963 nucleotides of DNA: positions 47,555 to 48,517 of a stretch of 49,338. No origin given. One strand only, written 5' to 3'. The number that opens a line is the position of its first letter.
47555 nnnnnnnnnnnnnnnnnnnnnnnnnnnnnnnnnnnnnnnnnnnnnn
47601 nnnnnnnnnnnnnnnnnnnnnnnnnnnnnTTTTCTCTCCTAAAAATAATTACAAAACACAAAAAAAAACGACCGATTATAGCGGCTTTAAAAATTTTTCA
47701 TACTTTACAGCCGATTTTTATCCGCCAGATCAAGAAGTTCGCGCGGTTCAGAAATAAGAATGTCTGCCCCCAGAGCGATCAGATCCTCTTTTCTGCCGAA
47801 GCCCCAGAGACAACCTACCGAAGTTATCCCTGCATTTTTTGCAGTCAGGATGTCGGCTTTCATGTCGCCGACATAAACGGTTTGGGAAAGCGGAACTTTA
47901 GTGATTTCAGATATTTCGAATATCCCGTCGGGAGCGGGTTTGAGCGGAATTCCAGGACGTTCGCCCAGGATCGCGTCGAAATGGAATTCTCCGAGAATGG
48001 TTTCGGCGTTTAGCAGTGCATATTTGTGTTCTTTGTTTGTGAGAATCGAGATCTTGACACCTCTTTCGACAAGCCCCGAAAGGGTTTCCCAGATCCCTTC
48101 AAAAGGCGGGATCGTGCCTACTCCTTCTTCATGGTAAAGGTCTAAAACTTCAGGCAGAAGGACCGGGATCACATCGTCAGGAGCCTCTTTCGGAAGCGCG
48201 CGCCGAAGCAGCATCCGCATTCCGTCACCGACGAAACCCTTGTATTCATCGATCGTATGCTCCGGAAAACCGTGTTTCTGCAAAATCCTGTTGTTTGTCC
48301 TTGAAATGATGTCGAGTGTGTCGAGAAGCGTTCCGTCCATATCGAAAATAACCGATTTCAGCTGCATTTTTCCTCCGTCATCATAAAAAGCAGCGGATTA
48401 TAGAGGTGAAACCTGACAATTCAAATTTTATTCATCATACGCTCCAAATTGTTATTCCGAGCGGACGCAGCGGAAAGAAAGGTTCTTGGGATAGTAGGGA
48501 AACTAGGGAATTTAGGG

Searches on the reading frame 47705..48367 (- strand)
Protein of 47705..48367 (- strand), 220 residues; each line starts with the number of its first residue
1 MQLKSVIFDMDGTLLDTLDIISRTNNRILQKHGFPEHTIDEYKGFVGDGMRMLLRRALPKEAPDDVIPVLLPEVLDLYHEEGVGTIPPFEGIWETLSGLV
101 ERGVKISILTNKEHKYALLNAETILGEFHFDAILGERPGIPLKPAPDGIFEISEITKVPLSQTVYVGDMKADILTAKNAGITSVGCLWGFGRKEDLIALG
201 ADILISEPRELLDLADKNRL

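Call 16: search_protein_families(library=pfam, proteins=[window:47705-48367:-], max_evalue=0.0001)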
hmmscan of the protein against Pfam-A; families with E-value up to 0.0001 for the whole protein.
window:47705-48367:- (220 aa): 3 families
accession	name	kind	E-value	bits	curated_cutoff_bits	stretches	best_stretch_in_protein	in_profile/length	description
PF13419.12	HAD_2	-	6.5e-35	121.3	23.8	1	6-185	1-177/178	Haloacid dehalogenase-like hydrolase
PF00702.32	Hydrolase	-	4.1e-19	70.1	26.4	1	4-180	2-191/191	haloacid dehalogenase-like hydrolase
PF13242.12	Hydrolase_like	-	3e-06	27.5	22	1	143-197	4-59/75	HAD-hyrolase-like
